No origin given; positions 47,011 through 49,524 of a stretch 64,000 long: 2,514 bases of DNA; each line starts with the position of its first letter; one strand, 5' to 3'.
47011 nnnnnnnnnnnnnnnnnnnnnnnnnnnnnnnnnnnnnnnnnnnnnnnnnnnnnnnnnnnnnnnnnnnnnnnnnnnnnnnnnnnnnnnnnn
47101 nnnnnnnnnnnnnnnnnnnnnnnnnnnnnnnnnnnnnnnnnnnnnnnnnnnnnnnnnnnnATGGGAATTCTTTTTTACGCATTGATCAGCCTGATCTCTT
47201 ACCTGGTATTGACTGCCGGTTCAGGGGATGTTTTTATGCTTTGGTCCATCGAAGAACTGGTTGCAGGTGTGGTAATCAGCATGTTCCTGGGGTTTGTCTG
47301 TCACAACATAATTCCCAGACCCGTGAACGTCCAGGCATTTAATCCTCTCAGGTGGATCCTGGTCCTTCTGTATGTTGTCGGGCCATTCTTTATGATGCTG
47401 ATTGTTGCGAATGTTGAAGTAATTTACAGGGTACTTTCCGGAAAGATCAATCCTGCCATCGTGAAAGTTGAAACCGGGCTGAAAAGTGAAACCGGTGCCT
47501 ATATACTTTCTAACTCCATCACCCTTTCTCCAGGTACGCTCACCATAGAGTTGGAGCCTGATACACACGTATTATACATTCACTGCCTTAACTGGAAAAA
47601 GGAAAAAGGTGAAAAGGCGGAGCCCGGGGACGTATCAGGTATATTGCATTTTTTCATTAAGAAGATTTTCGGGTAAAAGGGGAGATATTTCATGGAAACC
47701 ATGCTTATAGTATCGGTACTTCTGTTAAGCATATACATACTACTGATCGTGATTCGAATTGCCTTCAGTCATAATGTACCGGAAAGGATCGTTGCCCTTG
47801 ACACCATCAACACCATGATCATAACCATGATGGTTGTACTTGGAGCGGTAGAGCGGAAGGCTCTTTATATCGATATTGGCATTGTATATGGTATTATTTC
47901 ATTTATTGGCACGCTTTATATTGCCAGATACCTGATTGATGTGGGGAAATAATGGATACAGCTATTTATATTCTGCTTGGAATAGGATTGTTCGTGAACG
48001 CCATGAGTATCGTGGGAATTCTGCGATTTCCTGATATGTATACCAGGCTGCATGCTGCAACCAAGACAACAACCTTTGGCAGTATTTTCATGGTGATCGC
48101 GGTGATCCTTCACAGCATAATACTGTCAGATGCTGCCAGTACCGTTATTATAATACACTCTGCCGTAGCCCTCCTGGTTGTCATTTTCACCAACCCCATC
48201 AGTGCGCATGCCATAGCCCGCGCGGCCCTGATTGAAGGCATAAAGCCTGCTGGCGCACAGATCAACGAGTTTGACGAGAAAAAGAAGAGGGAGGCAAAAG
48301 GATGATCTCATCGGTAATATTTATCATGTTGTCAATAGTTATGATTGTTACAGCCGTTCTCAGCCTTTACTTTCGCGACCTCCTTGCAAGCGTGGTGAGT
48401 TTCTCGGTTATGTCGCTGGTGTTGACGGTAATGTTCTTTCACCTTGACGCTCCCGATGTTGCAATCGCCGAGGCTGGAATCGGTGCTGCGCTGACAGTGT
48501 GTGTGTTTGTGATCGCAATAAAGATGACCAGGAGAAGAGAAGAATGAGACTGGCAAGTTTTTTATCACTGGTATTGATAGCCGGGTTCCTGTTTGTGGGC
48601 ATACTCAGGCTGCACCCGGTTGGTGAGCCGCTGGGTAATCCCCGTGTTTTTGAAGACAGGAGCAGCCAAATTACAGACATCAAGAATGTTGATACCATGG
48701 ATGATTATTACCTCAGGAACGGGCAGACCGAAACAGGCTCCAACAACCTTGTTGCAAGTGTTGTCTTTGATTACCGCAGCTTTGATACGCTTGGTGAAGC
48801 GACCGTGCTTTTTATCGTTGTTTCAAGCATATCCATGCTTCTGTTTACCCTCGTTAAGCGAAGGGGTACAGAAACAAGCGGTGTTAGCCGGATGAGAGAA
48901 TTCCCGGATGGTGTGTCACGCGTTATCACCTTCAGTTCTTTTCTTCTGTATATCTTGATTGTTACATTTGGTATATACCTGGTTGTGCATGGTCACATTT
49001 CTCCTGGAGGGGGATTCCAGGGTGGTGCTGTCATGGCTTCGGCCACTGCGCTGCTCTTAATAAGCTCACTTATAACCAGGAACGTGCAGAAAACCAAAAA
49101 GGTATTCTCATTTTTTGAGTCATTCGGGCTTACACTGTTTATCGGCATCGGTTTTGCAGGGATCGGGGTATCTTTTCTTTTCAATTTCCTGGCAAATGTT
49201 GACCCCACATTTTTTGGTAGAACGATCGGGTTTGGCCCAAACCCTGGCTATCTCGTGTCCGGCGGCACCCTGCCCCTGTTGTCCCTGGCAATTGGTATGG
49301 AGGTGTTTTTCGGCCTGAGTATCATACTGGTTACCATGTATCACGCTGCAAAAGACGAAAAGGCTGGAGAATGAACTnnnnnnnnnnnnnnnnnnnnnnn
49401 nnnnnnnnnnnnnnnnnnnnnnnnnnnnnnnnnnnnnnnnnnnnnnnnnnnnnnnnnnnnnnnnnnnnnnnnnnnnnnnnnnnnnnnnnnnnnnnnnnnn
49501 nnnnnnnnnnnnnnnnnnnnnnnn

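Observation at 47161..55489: Complete Mbh-type (Mrp antiporter plus group-4 [NiFe]-hydrogenase) respiratory operon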

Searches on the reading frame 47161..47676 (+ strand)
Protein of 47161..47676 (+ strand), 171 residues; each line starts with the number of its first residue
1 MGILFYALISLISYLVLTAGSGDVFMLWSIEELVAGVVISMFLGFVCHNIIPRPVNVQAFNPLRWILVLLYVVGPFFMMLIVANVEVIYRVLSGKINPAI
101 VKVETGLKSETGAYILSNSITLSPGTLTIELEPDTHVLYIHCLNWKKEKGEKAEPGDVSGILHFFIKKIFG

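Call 5: search_protein_families(library=pfam, proteins=[window:47161-47676:+], max_evalue=0.01)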
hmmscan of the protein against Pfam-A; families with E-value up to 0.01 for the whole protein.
window:47161-47676:+ (171 aa): 1 family
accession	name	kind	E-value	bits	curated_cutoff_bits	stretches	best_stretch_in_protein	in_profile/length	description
PF01899.21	MNHE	-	2.4e-29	102.4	27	1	11-149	5-127/145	Na+/H+ ion antiporter subunit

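Call 23: search_protein_families(library=ncbifam, proteins=[window:47161-47673:+], max_evalue=0.001)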
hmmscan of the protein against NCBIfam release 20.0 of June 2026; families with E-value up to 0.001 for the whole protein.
window:47161-47673:+ (171 aa): 15 families
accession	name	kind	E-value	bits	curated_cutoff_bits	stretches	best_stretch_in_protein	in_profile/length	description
NF006245.0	PRK08383.1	subfamily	2.2e-45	154.6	192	1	5-167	5-164/168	putative monovalent cation/H+ antiporter subunit E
TIGR00942.1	2a6301s05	subfamily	2.4e-21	76.2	212.25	1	31-152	11-128/144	multicomponent Na+:H+ antiporter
NF006244.0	PRK08382.1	equivalog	2.5e-17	63.6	226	1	29-170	54-200/201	putative monovalent cation/H+ antiporter subunit E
NF009292.0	PRK12651.1-3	equivalog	4.7e-17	62.5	213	1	26-147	16-137/158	Na+/H+ antiporter subunit E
NF004922.0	PRK06279.1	equivalog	2.4e-16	59.9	99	1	69-146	7-83/100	putative monovalent cation/H+ antiporter subunit E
NF006519.0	PRK08965.1-3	equivalog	3.2e-15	56.3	190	1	31-150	20-139/158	Na+/H+ antiporter subunit E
NF006518.0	PRK08965.1-2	equivalog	1.3e-14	54.4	159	1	29-148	31-146/166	Na+/H+ antiporter subunit E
NF009291.0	PRK12651.1-1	equivalog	1.6e-13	50.9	228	1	28-149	22-139/159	Na+/H+ antiporter subunit E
NF009295.0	PRK12652.1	equivalog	6.4e-13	48.6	290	1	8-144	176-304/368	monovalent cation/H+ antiporter subunit E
NF006517.0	PRK08965.1-1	equivalog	4.6e-12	46.4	180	1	32-149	28-142/161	Na+/H+ antiporter subunit E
NF006520.0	PRK08965.1-4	equivalog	2.7e-11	43.6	175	1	29-149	26-143/162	Na+/H+ antiporter subunit E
NF006521.0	PRK08965.1-5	equivalog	1.4e-10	41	141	1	28-154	33-155/180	Na+/H+ antiporter subunit E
NF005131.0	PRK06580.1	equivalog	1.8e-05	24.9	121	1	84-144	27-84/107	putative monovalent cation/H+ antiporter subunit E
NF009293.0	PRK12651.1-4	equivalog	2.5e-05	24.3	195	1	5-137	9-142/173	Na+/H+ antiporter subunit E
NF009240.0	PRK12596.1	equivalog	3.1e-05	23.8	277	1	33-146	29-138/171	putative monovalent cation/H+ antiporter subunit E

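Call 54: search_solved_structures(query=window:47161-47673:+, max_evalue=0.001)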
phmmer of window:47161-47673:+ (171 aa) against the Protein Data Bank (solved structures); distinct sequences matched with E-value up to 0.001: 4.
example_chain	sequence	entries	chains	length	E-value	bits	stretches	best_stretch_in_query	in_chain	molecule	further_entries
6cfw_A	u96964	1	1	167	8.7e-31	110.3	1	12-155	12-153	Monovalent cation/H+ antiporter subunit E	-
6u8y_A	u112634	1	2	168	2.9e-14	56.6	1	30-153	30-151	Monovalent cation/H+ antiporter subunit E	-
7qru_E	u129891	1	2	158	1.2e-12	51.2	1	32-146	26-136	Na+/H+ antiporter subunit E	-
6z16_E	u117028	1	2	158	1.5e-09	41.2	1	34-145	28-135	Multisubunit Na+/H+ antiporter, E subunit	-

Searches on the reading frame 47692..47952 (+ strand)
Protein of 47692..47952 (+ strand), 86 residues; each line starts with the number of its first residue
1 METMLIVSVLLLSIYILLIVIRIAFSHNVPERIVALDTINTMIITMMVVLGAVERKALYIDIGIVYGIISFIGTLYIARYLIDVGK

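Call 5: search_protein_families(library=pfam, proteins=[window:47692-47952:+], max_evalue=0.01)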
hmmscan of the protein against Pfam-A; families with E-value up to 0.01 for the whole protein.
window:47692-47952:+ (86 aa): 1 family
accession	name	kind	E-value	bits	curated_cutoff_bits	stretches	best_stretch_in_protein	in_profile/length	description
PF04066.18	MrpF_PhaF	-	2.5e-17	63.5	23.3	1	30-81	1-52/53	Multiple resistance and pH regulation protein F (MrpF / PhaF)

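Call 23: search_protein_families(library=ncbifam, proteins=[window:47692-47949:+], max_evalue=0.001)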
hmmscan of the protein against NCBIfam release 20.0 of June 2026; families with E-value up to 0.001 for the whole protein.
window:47692-47949:+ (86 aa): 14 families
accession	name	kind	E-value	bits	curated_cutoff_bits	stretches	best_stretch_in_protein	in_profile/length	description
NF009242.0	PRK12599.1-1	equivalog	4.3e-23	81.5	89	1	1-81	1-81/86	putative monovalent cation/H+ antiporter subunit F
NF009246.0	PRK12599.1-5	equivalog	1.1e-15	58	92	1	5-81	3-79/83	putative monovalent cation/H+ antiporter subunit F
NF009250.0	PRK12604.1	equivalog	7.3e-13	48.9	100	1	6-81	5-80/84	putative monovalent cation/H+ antiporter subunit F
NF004812.0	PRK06161.1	equivalog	1.6e-11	44.6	93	1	2-82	6-86/92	K+/H+ antiporter subunit F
NF009245.0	PRK12599.1-4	equivalog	3e-11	43.7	114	1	6-83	12-89/121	cation:proton antiporter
NF009243.0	PRK12599.1-2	equivalog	3.3e-11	43.7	95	1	7-81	10-84/91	putative monovalent cation/H+ antiporter subunit F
NF009247.0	PRK12599.1-6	equivalog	5.3e-11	42.9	100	1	5-81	7-83/89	putative monovalent cation/H+ antiporter subunit F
NF009248.0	PRK12600.1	equivalog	1.2e-10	41.4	97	1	2-81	3-82/94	Na(+)/H(+) antiporter subunit F1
NF006243.0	PRK08381.1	equivalog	1.4e-09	38.1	79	1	2-82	4-84/89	putative monovalent cation/H+ antiporter subunit F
NF009249.0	PRK12603.1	equivalog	6.1e-09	36.1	81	1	4-82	2-81/90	putative monovalent cation/H+ antiporter subunit F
NF009300.0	PRK12657.1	equivalog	1.7e-07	31.4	103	1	3-81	8-86/100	putative monovalent cation/H+ antiporter subunit F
NF009244.0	PRK12599.1-3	equivalog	8.9e-07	29.3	90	1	2-85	6-89/92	putative monovalent cation/H+ antiporter subunit F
NF009253.0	PRK12612.1-1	equivalog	8.6e-05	23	94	1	4-83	1-80/88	putative monovalent cation/H+ antiporter subunit F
NF005930.0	PRK07948.1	equivalog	0.00036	21.1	82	1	1-80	1-80/86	monovalent cation/H+ antiporter complex subunit F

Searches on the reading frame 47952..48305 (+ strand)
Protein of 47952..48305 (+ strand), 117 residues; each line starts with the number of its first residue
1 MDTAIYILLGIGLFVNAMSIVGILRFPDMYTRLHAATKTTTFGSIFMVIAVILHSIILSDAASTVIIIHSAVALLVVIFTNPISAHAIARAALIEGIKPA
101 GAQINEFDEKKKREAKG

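Call 5: search_protein_families(library=pfam, proteins=[window:47952-48305:+], max_evalue=0.01)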
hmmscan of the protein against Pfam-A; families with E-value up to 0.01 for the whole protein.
window:47952-48305:+ (117 aa): 2 families
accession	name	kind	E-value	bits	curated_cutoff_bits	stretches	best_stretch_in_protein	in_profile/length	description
PF03334.19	PhaG_MnhG_YufB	-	1.4e-22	80.1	23.4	1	8-93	1-80/80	Na+/H+ antiporter subunit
PF18159.6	S_4TM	-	0.0047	16.8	26.9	1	29-94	22-87/291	SMODS-associating 4TM effector domain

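Call 23: search_protein_families(library=ncbifam, proteins=[window:47952-48302:+], max_evalue=0.001)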
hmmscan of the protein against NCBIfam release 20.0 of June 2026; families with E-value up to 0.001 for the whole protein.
window:47952-48302:+ (117 aa): 13 families
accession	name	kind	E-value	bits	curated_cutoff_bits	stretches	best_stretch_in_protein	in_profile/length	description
NF009312.0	PRK12672.1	subfamily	1.7e-37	128.3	122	1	2-114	4-120/122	putative monovalent cation/H+ antiporter subunit G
NF009314.0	PRK12674.1-2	subfamily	2.6e-26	91.6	102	1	2-113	5-111/116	Na+/H+ antiporter subunit G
TIGR01300.1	CPA3_mnhG_phaG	equivalog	4.6e-26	91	63.1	1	8-103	2-93/97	monovalent cation/H(+) antiporter subunit G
NF009320.0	PRK12675.1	equivalog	1.1e-18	67.7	128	1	6-101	4-94/104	putative monovalent cation/H+ antiporter subunit G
NF009316.0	PRK12674.1-5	equivalog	7e-16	58.2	122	1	4-110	8-110/121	Na+/H+ antiporter subunit G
NF009237.0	PRK12587.1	equivalog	1.3e-14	54.2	158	1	7-109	12-111/118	Na+/H+ antiporter subunit G1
NF009236.0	PRK12586.1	equivalog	2.3e-14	53.4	156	1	6-98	13-101/145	Na+/H+ antiporter subunit G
NF009313.0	PRK12674.1-1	equivalog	9e-13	48.3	151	1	2-97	6-97/140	Na+/H+ antiporter subunit G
NF009317.0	PRK12674.2-1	equivalog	5.7e-12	45.8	107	1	7-98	9-94/105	Na+/H+ antiporter subunit G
NF009235.0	PRK12585.1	equivalog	4.6e-11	42.4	273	1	4-100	8-100/197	putative monovalent cation/H+ antiporter subunit G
NF009311.0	PRK12670.1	equivalog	9.8e-10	38.2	116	1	6-93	7-88/99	putative monovalent cation/H+ antiporter subunit G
NF009238.0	PRK12592.1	equivalog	1.5e-09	37.9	170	1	5-115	13-123/126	putative monovalent cation/H+ antiporter subunit G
NF009315.0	PRK12674.1-4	equivalog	4.5e-07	30.1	130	1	8-95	18-101/121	Na+/H+ antiporter subunit G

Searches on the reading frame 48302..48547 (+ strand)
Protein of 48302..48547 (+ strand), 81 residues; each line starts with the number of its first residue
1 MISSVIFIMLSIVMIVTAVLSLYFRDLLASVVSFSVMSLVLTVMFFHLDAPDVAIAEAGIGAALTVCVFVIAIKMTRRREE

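Call 5: search_protein_families(library=pfam, proteins=[window:48302-48547:+], max_evalue=0.01)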
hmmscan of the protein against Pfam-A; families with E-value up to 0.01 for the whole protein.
window:48302-48547:+ (81 aa): 1 family
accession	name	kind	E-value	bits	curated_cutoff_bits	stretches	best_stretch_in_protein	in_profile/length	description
PF13244.11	MbhD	-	5.2e-16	59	27.2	1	12-78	1-67/67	MBH, subunit D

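Call 23: search_protein_families(library=ncbifam, proteins=[window:48302-48544:+], max_evalue=0.001)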
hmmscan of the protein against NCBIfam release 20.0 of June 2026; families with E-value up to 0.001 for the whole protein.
window:48302-48544:+ (81 aa): 12 families
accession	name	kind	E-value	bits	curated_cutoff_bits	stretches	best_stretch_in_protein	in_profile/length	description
NF006242.0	PRK08378.1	subfamily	4.7e-22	78.3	98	1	3-80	4-81/85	hypothetical protein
NF009161.0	PRK12507.1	equivalog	1.9e-14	53.6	272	1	4-80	9-85/336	putative monovalent cation/H+ antiporter subunit B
NF009159.0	PRK12504.1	equivalog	1.1e-13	51.5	141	1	3-79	3-79/178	DUF4040 domain-containing protein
NF004923.0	PRK06280.1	equivalog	1.2e-12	47.9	80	1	5-81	3-79/79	hypothetical protein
NF004172.0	PRK05640.1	equivalog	2.4e-09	37.5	156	1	7-77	3-72/152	putative monovalent cation/H+ antiporter subunit B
TIGR00940.1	2a6301s01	subfamily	9.6e-06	24.2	920.45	1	5-75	622-691/793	monovalent cation:proton antiporter subunit A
NF005168.0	PRK06638.2-3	equivalog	3.2e-05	23.9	154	1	4-80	5-81/172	NADH-quinone oxidoreductase subunit J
NF009289.0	PRK12649.1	equivalog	6.2e-05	21.5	1117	1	8-75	622-689/789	putative monovalent cation/H+ antiporter subunit A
NF009287.0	PRK12647.1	equivalog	7.6e-05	21.4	937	1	8-76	602-669/773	putative monovalent cation/H+ antiporter subunit A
NF005629.0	PRK07377.1-5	equivalog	0.00029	20.8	370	1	1-74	1-73/183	hypothetical protein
NF009288.0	PRK12648.1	equivalog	0.00077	17.6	1104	1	4-75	606-677/954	monovalent cation/H+ antiporter subunit A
NF009290.0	PRK12650.1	equivalog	0.00079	17.4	980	1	8-75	607-672/966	DUF4040 family protein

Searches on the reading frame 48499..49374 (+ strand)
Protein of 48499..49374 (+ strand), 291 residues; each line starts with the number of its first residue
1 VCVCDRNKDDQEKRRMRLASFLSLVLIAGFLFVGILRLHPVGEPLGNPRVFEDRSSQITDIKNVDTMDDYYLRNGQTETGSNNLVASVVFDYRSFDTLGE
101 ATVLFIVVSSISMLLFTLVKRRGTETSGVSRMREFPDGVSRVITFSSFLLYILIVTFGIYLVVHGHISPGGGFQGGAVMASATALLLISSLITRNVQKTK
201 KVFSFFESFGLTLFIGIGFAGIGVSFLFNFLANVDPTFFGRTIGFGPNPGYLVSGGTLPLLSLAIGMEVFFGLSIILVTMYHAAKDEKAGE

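Call 5: search_protein_families(library=pfam, proteins=[window:48499-49374:+], max_evalue=0.01)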
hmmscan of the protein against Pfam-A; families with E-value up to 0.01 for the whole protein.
window:48499-49374:+ (291 aa): 2 families
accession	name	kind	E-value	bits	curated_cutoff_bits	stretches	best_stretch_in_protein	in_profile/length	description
PF04039.18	MnhB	-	2.1e-19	70.4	22.5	1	147-273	6-125/127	Domain related to MnhB subunit of Na+/H+ antiporter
PF20501.3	MbhE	-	2.2e-10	40.9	27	1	62-115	28-81/98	MBH, subunit E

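Call 22: search_solved_structures(query=window:48544-49371:+, max_evalue=0.01, show_alignments=3)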
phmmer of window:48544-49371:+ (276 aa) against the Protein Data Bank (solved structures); distinct sequences matched with E-value up to 0.01: 6.
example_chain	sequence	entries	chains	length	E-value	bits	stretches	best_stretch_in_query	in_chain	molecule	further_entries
6u8y_E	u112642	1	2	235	3.9e-24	88.9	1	52-265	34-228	Monovalent cation/H+ antiporter subunit B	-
6cfw_F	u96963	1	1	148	4e-20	75.8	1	134-262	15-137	Monovalent cation/H+ antiporter subunit B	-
7d3u_A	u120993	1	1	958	2.4e-11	47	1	48-206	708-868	Monovalent Na+/H+ antiporter subunit A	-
6cfw_E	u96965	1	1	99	6e-11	45.7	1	52-100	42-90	MBH subunit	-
7qru_B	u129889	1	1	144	2.4e-06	30.6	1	135-210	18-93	Na(+)/H(+) antiporter subunit B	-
6z16_B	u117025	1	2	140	0.00023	24.1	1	133-208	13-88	Multisubunit Na+/H+ antiporter, B subunit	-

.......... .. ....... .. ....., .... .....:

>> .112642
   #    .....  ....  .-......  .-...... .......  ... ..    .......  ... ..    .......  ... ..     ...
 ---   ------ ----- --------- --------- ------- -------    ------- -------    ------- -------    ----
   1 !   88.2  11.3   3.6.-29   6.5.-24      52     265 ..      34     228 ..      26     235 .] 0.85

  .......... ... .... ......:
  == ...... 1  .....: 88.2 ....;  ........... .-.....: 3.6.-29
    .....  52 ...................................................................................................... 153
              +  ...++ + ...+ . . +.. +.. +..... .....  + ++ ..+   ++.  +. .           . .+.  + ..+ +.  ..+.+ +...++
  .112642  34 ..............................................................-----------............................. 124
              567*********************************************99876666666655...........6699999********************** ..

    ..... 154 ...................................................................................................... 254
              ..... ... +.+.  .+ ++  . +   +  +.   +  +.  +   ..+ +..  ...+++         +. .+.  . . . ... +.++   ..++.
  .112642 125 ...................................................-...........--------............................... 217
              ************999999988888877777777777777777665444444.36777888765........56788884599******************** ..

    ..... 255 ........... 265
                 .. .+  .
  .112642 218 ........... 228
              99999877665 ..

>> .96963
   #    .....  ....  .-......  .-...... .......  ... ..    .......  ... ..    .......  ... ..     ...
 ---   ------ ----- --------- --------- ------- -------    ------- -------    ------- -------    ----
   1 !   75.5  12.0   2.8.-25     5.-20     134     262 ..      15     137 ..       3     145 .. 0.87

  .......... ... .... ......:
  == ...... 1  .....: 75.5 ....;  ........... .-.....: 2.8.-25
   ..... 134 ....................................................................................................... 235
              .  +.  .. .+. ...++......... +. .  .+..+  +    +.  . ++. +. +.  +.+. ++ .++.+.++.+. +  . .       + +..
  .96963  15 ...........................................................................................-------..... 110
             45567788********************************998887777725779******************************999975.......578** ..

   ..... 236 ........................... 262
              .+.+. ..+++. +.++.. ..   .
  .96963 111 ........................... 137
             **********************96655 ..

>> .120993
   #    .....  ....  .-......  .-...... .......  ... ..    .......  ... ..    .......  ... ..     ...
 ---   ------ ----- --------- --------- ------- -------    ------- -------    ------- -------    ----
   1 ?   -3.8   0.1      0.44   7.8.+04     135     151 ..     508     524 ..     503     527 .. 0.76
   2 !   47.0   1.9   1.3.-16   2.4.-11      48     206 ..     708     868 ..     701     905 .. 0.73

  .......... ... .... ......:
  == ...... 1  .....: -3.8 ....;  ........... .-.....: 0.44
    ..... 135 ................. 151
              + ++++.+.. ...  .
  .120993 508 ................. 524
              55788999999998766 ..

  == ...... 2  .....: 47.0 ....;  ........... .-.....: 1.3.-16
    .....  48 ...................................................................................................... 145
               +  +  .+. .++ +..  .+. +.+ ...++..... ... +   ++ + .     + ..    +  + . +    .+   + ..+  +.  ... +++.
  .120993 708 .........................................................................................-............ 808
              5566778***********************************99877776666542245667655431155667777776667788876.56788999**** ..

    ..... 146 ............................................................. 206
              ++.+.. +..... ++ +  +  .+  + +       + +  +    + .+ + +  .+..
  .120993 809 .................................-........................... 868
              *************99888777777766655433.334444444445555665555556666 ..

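Call 23: search_protein_families(library=ncbifam, proteins=[window:48544-49371:+], max_evalue=0.001)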
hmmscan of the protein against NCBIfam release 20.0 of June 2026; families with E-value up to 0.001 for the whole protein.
window:48544-49371:+ (276 aa): 23 families
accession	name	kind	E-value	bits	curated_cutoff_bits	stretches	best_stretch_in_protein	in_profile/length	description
NF006248.0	PRK08386.1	subfamily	4.6e-38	130.5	92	1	126-271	5-149/151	putative monovalent cation/H+ antiporter subunit B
NF009217.0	PRK12567.1-1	equivalog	1.5e-30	106.5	268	1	53-267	38-233/238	putative monovalent cation/H+ antiporter subunit B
NF009229.0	PRK12579.1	equivalog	2e-25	89.8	229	1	67-262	44-241/258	putative monovalent cation/H+ antiporter subunit B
NF009161.0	PRK12507.1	equivalog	6.4e-22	78.2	272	1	53-212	128-280/336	putative monovalent cation/H+ antiporter subunit B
NF009288.0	PRK12648.1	equivalog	3.1e-20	71.9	1104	1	48-212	721-890/954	monovalent cation/H+ antiporter subunit A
NF009290.0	PRK12650.1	equivalog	8.1e-20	70.3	980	1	48-226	711-886/966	DUF4040 family protein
NF004924.0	PRK06281.1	equivalog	7.3e-19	68.2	137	1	125-272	2-151/154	putative monovalent cation/H+ antiporter subunit B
NF009219.0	PRK12567.1-3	equivalog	4.7e-12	45.9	179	1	62-258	37-206/220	putative monovalent cation/H+ antiporter subunit B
NF009218.0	PRK12567.1-2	equivalog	1.5e-11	44.5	184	1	61-264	31-192/200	putative monovalent cation/H+ antiporter subunit B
NF006249.0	PRK08387.1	equivalog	1.4e-10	41.7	111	1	131-220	10-101/133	putative monovalent cation/H+ antiporter subunit B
NF009162.0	PRK12508.1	equivalog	2e-10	41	120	1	127-212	6-94/139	Na(+)/H(+) antiporter subunit B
NF009159.0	PRK12504.1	equivalog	3.9e-10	39.9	141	1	43-100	124-172/178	DUF4040 domain-containing protein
NF009284.0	PRK12644.1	equivalog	7.8e-09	34.1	962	1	62-113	722-772/975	Na+/H+ antiporter subunit A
NF009223.0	PRK12573.1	subfamily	8.5e-09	35.6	152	1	132-217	12-95/140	Na(+)/H(+) antiporter subunit B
NF009163.0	PRK12509.1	equivalog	3.4e-08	33.7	148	1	129-190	7-64/137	Na+/H+ antiporter subunit B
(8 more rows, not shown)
